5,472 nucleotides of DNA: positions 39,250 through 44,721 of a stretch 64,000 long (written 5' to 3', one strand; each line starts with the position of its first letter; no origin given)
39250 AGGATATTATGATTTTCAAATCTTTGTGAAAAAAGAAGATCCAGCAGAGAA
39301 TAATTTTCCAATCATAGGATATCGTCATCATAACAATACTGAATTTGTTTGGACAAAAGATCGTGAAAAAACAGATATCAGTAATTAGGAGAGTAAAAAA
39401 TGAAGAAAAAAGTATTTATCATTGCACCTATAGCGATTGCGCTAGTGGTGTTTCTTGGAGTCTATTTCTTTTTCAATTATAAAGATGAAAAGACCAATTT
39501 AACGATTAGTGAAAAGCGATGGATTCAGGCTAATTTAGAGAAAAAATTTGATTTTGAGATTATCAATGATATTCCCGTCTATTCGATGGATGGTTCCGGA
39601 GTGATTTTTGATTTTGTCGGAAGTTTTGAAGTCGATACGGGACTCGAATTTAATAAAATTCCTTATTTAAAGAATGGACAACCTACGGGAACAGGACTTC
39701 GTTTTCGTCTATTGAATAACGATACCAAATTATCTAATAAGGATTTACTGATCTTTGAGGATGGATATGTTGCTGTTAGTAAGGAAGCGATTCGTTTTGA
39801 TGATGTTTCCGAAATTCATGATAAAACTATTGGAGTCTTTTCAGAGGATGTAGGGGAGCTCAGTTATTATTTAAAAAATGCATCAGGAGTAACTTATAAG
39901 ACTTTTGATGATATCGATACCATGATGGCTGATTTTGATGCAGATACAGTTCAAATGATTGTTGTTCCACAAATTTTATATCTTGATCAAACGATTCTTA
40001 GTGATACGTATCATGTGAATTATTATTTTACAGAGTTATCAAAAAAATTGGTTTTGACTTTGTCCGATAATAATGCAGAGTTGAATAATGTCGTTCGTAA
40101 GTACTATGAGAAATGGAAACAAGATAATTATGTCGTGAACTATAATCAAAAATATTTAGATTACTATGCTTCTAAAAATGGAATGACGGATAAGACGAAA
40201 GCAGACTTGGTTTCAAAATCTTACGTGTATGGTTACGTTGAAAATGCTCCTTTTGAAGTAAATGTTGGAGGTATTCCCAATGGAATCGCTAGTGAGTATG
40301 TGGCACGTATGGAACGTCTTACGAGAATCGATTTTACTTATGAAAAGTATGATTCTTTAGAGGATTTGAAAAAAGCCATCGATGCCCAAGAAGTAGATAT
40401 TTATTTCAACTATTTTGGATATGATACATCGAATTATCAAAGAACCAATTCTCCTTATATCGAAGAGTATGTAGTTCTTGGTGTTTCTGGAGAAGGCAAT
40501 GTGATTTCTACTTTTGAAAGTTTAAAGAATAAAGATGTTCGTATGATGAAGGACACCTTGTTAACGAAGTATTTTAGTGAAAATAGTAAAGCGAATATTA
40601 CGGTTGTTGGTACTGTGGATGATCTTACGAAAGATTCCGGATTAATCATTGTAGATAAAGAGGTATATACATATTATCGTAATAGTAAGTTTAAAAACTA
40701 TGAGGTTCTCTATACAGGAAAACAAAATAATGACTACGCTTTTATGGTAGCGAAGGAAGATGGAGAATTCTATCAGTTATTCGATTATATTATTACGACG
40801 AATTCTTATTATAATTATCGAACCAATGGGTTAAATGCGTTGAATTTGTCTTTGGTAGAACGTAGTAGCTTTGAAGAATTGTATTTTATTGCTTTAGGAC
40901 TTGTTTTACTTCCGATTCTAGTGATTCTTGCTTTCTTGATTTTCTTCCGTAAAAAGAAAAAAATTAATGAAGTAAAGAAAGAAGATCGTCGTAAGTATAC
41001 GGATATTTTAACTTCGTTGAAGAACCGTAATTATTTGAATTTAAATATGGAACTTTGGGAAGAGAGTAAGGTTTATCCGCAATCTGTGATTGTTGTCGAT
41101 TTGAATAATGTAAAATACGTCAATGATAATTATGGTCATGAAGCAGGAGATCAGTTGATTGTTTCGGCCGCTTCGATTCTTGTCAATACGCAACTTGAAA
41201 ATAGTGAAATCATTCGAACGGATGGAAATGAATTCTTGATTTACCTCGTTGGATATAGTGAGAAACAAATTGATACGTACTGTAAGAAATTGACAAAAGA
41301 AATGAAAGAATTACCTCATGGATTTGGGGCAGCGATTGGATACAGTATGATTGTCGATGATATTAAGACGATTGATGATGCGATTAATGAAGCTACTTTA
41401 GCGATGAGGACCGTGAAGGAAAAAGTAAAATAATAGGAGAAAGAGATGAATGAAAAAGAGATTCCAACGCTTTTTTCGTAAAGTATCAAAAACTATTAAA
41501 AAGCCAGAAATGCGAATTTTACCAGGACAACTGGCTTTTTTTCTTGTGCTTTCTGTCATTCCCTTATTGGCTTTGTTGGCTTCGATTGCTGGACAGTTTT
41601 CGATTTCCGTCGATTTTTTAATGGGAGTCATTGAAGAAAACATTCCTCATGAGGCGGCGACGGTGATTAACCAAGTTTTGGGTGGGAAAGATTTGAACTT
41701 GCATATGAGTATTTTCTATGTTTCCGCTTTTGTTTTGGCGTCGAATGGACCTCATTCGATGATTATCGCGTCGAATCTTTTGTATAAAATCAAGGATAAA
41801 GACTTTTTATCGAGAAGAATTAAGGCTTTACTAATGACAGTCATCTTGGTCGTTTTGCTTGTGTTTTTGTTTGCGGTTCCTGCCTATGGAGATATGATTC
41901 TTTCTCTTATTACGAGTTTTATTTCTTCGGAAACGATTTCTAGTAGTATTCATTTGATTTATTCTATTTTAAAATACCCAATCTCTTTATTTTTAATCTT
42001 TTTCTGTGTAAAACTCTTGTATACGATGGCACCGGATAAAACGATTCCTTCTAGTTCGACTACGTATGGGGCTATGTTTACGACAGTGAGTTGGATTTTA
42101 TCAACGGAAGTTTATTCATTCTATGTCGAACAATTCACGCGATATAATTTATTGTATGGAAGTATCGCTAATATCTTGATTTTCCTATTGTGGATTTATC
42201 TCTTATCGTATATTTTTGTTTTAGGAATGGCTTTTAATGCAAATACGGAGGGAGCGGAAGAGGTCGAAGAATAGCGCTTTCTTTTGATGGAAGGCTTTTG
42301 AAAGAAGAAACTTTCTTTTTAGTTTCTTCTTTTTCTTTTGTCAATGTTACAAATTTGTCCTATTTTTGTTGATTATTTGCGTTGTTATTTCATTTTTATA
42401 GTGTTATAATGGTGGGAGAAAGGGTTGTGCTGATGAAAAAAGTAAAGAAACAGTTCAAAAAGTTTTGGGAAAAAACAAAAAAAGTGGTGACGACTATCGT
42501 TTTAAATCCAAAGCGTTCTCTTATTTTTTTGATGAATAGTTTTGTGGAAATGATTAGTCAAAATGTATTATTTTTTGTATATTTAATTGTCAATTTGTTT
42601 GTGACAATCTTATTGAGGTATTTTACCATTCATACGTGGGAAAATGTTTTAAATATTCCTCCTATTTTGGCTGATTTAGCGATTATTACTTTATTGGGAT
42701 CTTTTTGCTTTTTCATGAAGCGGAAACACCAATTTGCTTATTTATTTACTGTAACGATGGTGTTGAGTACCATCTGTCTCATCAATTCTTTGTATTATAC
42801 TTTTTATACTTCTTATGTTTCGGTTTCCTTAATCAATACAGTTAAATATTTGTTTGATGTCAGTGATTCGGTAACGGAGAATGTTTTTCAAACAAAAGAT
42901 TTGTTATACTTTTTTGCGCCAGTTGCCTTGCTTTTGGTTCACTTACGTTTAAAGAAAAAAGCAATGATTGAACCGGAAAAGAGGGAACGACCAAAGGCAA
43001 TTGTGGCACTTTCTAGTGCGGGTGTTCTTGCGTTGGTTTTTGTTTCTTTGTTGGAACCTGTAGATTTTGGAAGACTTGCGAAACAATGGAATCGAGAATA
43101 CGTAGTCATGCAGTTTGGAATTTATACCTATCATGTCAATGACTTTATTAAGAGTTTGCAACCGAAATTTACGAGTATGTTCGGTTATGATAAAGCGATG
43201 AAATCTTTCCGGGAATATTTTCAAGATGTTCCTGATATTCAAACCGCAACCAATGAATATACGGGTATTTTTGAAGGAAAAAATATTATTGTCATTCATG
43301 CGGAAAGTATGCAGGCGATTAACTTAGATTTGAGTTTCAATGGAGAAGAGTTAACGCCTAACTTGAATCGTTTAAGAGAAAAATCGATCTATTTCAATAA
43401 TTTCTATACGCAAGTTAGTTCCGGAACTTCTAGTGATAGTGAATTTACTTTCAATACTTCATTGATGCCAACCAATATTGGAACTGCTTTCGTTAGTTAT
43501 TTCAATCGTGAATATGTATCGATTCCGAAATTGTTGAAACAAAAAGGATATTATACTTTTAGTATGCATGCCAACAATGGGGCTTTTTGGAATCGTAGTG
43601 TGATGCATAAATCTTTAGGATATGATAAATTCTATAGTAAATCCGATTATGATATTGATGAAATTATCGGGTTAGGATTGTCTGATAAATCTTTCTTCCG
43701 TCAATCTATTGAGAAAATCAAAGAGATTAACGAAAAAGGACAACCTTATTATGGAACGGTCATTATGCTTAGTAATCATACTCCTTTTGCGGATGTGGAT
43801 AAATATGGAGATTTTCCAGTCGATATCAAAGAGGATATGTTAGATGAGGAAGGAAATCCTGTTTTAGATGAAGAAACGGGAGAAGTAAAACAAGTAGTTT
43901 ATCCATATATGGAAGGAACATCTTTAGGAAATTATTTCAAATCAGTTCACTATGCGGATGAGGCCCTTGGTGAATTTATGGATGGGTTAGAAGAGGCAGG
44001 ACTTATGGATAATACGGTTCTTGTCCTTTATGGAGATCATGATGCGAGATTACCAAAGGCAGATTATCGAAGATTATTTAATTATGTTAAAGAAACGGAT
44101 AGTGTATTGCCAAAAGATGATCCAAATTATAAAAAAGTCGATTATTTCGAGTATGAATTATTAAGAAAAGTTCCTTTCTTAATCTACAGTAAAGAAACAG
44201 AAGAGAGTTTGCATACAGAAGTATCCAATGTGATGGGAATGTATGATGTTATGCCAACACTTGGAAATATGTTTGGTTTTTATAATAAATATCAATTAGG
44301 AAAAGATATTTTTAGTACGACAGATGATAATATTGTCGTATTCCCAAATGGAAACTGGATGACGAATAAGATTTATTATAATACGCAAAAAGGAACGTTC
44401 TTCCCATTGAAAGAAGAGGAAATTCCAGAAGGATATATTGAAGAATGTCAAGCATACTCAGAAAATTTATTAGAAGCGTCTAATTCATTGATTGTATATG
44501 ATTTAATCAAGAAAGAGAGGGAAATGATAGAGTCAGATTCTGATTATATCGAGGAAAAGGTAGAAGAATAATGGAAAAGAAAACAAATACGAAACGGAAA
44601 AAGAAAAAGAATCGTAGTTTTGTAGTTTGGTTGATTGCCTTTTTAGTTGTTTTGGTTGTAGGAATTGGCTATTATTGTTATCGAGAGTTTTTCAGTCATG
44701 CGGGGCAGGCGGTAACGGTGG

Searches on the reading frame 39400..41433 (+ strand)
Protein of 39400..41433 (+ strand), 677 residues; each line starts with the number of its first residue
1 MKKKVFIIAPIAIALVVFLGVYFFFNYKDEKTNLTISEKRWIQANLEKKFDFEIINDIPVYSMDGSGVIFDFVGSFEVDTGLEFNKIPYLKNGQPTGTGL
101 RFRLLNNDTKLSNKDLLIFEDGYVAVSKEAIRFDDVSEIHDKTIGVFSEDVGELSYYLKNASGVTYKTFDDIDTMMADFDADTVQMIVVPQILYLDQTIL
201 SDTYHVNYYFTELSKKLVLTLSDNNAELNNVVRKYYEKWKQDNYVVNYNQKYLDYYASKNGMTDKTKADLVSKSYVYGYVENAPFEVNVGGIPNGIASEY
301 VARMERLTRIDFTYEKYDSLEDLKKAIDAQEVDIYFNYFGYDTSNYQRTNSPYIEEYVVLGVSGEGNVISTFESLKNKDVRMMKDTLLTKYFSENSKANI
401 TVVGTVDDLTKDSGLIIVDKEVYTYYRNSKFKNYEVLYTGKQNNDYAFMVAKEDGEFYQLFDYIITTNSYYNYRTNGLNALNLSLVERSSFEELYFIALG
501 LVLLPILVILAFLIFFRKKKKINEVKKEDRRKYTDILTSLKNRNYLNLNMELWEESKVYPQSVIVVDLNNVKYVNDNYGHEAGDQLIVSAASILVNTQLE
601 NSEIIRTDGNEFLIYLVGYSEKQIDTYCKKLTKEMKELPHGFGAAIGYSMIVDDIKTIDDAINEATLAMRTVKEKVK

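Call 37: search_protein_families(library=pfam, proteins=[window:39400-41433:+], max_evalue=0.00001)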
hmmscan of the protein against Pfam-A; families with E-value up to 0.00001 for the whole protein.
window:39400-41433:+ (677 aa): 1 family
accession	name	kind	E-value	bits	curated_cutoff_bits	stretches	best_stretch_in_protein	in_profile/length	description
PF00990.26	GGDEF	-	2.4e-20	73.4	23.8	1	533-675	2-157/161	Diguanylate cyclase, GGDEF domain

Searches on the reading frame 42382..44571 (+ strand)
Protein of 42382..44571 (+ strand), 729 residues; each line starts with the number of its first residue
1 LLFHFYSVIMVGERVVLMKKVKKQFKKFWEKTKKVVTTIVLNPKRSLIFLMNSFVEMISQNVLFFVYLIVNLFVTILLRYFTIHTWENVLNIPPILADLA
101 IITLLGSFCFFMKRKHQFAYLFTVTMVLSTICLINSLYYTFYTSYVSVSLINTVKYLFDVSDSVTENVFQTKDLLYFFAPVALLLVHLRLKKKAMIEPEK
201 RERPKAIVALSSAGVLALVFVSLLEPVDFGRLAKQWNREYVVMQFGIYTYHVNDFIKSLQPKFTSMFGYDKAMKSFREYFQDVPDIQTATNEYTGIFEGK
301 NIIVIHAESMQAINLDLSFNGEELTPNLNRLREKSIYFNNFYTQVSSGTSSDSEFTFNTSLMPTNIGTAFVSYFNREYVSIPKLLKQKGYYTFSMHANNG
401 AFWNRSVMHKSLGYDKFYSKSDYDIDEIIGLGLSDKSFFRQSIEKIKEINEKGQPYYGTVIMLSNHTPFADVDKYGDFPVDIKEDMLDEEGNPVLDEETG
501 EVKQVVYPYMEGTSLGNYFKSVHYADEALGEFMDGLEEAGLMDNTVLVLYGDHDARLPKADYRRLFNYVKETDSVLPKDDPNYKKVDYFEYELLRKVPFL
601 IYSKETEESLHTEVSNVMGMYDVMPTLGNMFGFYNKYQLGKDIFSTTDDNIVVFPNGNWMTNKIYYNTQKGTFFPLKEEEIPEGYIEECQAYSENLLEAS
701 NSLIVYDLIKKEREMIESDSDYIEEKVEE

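Call 37: search_protein_families(library=pfam, proteins=[window:42382-44571:+], max_evalue=0.00001)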
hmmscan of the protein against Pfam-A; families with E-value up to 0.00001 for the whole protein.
window:42382-44571:+ (729 aa): 1 family
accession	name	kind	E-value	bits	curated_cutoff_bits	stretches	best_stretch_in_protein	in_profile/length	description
PF00884.28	Sulfatase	-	2e-39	136.2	25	1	300-632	1-300/301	Sulfatase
